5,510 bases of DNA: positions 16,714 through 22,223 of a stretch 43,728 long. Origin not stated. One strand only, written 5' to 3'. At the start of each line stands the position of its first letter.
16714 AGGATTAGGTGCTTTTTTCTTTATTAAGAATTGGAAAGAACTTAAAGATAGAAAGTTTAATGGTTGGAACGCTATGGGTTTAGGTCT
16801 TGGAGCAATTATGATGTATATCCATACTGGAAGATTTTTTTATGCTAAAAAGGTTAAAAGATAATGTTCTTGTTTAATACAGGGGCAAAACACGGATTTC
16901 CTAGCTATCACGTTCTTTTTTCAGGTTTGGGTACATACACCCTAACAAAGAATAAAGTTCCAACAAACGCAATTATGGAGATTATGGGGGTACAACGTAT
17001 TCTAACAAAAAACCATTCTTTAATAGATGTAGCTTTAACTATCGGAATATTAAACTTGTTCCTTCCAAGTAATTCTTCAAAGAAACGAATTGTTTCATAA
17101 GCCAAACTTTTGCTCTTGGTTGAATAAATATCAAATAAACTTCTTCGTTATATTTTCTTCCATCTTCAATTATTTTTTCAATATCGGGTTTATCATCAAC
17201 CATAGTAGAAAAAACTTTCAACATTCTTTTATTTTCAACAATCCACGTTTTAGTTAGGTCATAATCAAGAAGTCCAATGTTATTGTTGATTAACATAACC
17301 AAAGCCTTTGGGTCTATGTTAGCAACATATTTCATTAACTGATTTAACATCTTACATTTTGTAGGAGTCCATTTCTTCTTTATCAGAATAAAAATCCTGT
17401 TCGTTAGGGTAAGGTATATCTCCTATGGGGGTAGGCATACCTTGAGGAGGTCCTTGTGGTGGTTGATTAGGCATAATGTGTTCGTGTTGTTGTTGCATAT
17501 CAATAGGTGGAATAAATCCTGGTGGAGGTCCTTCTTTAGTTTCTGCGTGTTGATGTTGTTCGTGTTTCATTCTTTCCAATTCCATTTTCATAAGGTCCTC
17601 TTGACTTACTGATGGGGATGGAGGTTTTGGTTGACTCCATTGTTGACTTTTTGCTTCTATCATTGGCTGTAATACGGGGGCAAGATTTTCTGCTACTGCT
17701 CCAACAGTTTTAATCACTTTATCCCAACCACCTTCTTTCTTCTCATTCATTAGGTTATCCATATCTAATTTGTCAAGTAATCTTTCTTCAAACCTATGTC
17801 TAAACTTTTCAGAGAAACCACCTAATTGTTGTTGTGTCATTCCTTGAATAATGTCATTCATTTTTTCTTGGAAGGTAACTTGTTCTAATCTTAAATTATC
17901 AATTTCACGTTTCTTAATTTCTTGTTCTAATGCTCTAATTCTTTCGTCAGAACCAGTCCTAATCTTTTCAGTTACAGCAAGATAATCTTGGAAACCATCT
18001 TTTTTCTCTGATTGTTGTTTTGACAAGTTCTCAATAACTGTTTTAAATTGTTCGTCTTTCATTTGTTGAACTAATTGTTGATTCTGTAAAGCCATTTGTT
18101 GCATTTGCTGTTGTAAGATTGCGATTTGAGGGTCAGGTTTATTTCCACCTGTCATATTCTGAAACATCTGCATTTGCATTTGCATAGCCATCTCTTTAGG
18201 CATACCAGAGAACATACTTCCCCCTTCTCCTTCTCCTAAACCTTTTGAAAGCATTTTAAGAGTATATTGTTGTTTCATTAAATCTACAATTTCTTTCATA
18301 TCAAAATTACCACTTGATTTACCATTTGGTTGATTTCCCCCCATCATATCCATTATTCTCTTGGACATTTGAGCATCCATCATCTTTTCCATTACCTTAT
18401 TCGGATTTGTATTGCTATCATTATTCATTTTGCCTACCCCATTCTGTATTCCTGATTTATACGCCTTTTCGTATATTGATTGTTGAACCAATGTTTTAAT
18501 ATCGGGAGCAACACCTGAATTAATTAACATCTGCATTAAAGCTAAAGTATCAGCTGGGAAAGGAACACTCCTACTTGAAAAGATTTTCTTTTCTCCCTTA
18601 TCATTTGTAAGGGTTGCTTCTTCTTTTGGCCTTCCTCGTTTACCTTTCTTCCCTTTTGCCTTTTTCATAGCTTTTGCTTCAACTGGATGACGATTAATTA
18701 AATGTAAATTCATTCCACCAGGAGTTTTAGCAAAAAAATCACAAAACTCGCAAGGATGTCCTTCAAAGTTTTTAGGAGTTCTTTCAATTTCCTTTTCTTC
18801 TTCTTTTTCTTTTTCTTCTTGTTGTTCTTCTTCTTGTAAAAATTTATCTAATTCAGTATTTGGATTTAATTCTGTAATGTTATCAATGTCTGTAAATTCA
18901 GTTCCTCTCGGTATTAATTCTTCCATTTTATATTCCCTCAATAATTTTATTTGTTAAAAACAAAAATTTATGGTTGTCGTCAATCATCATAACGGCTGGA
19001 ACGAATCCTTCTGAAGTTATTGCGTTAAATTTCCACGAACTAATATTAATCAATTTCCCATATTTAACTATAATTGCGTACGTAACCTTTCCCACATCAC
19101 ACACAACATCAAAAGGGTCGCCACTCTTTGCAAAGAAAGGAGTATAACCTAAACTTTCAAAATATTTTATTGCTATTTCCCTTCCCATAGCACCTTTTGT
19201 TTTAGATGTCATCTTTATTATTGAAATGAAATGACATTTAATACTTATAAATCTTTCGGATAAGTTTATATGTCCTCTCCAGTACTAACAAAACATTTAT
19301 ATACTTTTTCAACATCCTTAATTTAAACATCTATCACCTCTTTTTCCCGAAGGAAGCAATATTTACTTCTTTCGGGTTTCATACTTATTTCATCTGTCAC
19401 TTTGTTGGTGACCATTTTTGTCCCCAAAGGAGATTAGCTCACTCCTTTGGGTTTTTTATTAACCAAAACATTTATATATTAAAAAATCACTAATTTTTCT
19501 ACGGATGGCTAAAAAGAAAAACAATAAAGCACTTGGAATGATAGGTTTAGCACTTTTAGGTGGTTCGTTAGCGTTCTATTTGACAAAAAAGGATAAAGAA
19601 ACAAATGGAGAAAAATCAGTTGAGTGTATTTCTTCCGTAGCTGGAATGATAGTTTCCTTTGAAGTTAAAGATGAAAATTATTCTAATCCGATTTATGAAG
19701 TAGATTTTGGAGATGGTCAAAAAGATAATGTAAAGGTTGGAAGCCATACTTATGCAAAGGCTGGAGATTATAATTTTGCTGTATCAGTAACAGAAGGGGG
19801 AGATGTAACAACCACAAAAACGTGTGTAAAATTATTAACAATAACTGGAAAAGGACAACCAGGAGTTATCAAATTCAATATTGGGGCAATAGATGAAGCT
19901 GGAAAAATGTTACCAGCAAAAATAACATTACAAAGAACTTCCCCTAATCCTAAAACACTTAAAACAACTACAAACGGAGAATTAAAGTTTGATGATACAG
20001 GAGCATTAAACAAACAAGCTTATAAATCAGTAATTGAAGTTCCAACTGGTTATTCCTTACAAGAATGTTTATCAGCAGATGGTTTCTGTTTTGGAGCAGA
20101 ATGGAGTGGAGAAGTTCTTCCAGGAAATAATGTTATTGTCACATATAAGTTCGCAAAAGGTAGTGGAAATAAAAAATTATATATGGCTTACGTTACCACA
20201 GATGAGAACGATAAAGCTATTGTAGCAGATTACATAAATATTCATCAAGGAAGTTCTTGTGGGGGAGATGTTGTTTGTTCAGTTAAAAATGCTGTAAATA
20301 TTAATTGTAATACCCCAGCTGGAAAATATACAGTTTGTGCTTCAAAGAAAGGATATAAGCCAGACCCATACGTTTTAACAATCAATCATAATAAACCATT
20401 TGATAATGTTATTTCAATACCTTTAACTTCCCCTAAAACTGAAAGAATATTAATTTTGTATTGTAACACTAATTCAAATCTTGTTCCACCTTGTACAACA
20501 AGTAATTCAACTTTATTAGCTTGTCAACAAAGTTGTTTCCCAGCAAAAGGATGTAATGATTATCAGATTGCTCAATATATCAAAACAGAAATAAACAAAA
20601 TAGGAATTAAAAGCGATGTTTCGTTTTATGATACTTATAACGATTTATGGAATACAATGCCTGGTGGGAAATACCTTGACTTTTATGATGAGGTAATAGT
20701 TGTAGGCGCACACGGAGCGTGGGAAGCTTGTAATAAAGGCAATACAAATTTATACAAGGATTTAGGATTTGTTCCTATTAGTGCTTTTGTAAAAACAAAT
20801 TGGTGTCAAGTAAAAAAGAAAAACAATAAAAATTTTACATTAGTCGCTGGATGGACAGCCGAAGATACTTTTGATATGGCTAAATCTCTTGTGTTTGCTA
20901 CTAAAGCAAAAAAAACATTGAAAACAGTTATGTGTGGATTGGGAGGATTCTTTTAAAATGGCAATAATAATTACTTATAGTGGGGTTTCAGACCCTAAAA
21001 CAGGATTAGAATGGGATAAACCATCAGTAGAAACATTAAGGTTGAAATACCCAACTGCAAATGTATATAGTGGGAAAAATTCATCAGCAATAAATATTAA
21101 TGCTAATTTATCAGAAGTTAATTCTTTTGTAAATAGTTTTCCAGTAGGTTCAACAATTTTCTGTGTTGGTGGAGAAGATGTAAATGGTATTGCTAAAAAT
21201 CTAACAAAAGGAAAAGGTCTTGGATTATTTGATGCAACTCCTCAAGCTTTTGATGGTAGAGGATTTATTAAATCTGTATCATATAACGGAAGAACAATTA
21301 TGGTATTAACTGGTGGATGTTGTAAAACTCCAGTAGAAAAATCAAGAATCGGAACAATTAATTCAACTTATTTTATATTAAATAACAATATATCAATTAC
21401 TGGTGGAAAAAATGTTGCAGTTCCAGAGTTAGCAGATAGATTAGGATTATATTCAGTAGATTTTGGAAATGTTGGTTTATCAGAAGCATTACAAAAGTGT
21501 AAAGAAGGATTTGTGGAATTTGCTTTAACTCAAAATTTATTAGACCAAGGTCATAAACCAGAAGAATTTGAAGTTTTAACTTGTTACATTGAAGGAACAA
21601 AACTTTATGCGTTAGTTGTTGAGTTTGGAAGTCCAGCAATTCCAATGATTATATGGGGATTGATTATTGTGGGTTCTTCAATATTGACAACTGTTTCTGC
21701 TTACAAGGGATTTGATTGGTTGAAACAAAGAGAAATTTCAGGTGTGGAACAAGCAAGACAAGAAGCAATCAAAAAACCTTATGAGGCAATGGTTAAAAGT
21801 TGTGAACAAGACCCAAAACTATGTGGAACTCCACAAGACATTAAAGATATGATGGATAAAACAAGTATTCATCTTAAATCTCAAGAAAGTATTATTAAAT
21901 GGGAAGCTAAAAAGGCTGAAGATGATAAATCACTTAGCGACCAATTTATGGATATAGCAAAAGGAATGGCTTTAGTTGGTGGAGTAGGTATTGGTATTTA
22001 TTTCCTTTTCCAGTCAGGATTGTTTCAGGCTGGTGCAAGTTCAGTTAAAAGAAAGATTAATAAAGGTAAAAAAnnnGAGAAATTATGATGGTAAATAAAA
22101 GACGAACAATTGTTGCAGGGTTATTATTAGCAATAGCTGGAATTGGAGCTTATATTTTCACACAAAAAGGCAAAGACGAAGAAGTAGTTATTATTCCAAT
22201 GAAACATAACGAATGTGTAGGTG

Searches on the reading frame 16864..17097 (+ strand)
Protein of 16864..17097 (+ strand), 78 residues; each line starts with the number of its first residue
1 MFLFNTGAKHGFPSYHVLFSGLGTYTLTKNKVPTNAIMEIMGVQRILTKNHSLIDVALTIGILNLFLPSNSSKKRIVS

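Call 97: search_protein_families(library=pfam, proteins=[window:16864-17097:+], max_evalue=1)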
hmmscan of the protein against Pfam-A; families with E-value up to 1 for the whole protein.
window:16864-17097:+ (78 aa): 1 family
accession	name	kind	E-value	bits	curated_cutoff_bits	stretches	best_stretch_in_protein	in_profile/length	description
PF01569.27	PAP2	-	0.12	12.5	27.2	1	9-58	48-109/130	PAP2 superfamily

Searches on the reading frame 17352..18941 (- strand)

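Call 7: search_protein_families(library=pfam, proteins=[window:17352-18941:-], max_evalue=0.01)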
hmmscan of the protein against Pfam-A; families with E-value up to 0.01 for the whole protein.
window:17352-18941:- (529 aa): 0 families

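Call 8: search_protein_families(library=phrogs, proteins=[window:17352-18941:-], max_evalue=0.01)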
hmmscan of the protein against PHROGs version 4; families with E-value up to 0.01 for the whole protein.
window:17352-18941:- (529 aa): 0 families

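Call 10: search_protein_families(library=ncbifam, proteins=[window:17352-18941:-], max_evalue=1)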
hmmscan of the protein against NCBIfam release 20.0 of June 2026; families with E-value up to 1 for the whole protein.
window:17352-18941:- (529 aa): 1 family
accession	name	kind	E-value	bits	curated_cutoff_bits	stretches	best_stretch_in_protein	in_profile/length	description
NF041757.1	EfeO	equivalog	0.023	13.7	270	1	283-344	295-354/359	iron uptake system protein EfeO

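Call 97: search_protein_families(library=pfam, proteins=[window:17352-18941:-], max_evalue=1)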
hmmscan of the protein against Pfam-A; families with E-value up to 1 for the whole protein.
window:17352-18941:- (529 aa): 0 families

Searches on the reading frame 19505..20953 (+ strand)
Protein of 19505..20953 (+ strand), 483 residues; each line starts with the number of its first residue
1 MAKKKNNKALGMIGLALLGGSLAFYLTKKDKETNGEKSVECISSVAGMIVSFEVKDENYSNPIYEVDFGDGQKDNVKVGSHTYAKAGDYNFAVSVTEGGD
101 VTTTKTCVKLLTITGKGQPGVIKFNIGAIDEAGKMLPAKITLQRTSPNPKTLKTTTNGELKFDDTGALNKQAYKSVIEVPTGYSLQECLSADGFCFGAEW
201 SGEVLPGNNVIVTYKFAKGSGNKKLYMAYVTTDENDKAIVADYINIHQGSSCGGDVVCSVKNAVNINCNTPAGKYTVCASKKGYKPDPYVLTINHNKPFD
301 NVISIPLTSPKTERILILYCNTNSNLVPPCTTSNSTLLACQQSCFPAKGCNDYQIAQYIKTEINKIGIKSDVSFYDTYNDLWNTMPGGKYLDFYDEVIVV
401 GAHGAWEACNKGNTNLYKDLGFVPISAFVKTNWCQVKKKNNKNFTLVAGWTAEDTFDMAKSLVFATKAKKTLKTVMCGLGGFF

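Call 7: search_protein_families(library=pfam, proteins=[window:19505-20953:+], max_evalue=0.01)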
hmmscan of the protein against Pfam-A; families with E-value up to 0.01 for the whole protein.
window:19505-20953:+ (483 aa): 2 families
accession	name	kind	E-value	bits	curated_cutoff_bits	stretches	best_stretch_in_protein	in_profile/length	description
PF18911.6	PKD_4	-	3.6e-08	33.8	27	1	47-106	17-80/85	PKD domain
PF00801.26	PKD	-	0.0068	16.8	23.5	0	46-99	13-69/80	PKD domain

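Call 8: search_protein_families(library=phrogs, proteins=[window:19505-20953:+], max_evalue=0.01)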
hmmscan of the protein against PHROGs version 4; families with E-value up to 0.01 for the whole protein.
window:19505-20953:+ (483 aa): 0 families

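Call 10: search_protein_families(library=ncbifam, proteins=[window:19505-20953:+], max_evalue=1)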
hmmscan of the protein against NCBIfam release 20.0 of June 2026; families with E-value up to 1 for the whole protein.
window:19505-20953:+ (483 aa): 1 family
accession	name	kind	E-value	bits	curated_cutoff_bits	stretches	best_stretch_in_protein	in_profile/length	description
TIGR01167.1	LPXTG_anchor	domain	0.093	13.4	15.9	1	5-29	8-31/34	LPXTG cell wall anchor domain-containing protein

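Call 105: search_solved_structures(query=window:19505-20953:+, max_evalue=1)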
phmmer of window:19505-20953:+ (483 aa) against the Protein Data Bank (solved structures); distinct sequences matched with E-value up to 1: 12.
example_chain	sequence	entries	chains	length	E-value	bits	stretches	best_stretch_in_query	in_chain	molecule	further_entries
2y72_A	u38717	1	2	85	5.5e-05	25.4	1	53-106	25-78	COLLAGENASE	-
4jrw_A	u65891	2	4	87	5.7e-05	25.3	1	53-106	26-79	Collagenase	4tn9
4aqo_A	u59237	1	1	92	6.2e-05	25.2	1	53-106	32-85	COLLAGENASE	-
9lqj_A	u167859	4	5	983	0.00014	24.1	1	63-111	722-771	Collagenase ColH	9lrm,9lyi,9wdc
9lrk_A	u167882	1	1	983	0.00014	24.1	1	63-111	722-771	Collagenase ColH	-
4u6t_A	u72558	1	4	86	0.00083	21.5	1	63-105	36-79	ColH protein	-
4u7k_A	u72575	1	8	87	0.00086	21.4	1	63-105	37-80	ColH protein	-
2y3u_A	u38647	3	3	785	0.0016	20.6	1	53-106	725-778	COLLAGENASE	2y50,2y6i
6aem_A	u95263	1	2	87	0.0027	19.8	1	55-106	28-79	PKD domain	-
4l9d_A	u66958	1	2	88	0.017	17.1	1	57-110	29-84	Protease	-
4jgu_A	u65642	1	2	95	0.32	13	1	60-107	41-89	ColH protein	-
2h0r_A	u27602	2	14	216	0.95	11.4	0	355-422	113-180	Nicotinamidase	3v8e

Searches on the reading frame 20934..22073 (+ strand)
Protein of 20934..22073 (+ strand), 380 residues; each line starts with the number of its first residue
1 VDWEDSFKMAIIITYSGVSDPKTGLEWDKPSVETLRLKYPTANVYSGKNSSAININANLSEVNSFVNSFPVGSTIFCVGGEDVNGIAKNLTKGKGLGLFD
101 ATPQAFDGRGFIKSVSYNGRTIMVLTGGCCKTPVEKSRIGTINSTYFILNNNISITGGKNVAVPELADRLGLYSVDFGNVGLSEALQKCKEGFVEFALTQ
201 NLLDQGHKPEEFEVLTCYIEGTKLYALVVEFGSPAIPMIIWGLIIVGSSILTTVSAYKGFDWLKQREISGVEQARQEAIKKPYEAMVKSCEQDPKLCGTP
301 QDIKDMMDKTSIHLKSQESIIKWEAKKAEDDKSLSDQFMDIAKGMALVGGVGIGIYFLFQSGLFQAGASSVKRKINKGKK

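Call 7: search_protein_families(library=pfam, proteins=[window:20934-22073:+], max_evalue=0.01)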
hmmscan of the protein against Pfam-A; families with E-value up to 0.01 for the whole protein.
window:20934-22073:+ (380 aa): 0 families

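Call 8: search_protein_families(library=phrogs, proteins=[window:20934-22073:+], max_evalue=0.01)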
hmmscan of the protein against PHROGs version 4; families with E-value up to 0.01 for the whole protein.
window:20934-22073:+ (380 aa): 0 families

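Call 10: search_protein_families(library=ncbifam, proteins=[window:20934-22073:+], max_evalue=1)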
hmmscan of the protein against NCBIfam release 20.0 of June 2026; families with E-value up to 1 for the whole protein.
window:20934-22073:+ (380 aa): 0 families

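Call 46: find_related_loci(query=A1, collection=viral_contigs, flank=10000)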
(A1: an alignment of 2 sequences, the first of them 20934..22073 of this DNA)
Query A1 (380 aa) in viral_contigs; peptide patterns used: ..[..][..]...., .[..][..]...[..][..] (x = any residue, [..] = any of these).
59 stretches matched a pattern, but none encodes a relative of the query by tblastn (E <= 1e-3).

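Call 47: find_related_loci(query=A1, collection=genome_contigs, flank=10000)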
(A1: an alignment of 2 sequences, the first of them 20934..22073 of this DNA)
Query A1 (380 aa) in genome_contigs; peptide patterns used: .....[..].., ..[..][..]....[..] (x = any residue, [..] = any of these).
40 stretches matched a pattern, but none encodes a relative of the query by tblastn (E <= 1e-3).

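Call 54: find_related_loci(query=A1, collection=metagenome_contigs, flank=10000)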
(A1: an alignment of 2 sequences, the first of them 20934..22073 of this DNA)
Query A1 (380 aa) in metagenome_contigs; peptide patterns used: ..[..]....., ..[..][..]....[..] (x = any residue, [..] = any of these).
44 stretches matched a pattern; 2 encode a relative of the query (tblastn E <= 1e-3); 2 distinct loci.
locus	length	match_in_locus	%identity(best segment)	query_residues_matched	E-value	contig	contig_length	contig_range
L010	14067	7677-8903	42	8-380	2e-97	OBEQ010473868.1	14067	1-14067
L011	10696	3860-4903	38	9-375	4e-63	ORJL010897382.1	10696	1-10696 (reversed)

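Call 91: search_dna_similar(query=window:20934-22073:+, collection=phages, mode=protein, max_evalue=0.01)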
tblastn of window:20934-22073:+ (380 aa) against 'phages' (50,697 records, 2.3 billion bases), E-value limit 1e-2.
No match.

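Call 104: search_solved_structures(query=A10, max_evalue=1)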
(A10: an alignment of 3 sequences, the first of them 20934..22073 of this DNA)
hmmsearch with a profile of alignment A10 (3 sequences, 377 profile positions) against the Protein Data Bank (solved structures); distinct sequences matched with E-value up to 1: 1.
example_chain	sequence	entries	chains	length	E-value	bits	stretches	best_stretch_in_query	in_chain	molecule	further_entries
4cqi_A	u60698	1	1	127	0.72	12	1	256-335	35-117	TUBULIN-BINDING COFACTOR A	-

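Call 108: find_related_loci(query=A10, collection=viral_contigs, flank=10000)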
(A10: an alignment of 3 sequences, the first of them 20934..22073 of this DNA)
Query A10 (380 aa) in viral_contigs; peptide patterns used: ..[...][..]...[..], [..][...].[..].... (x = any residue, [..] = any of these).
29 stretches matched a pattern, but none encodes a relative of the query by tblastn (E <= 1e-3).
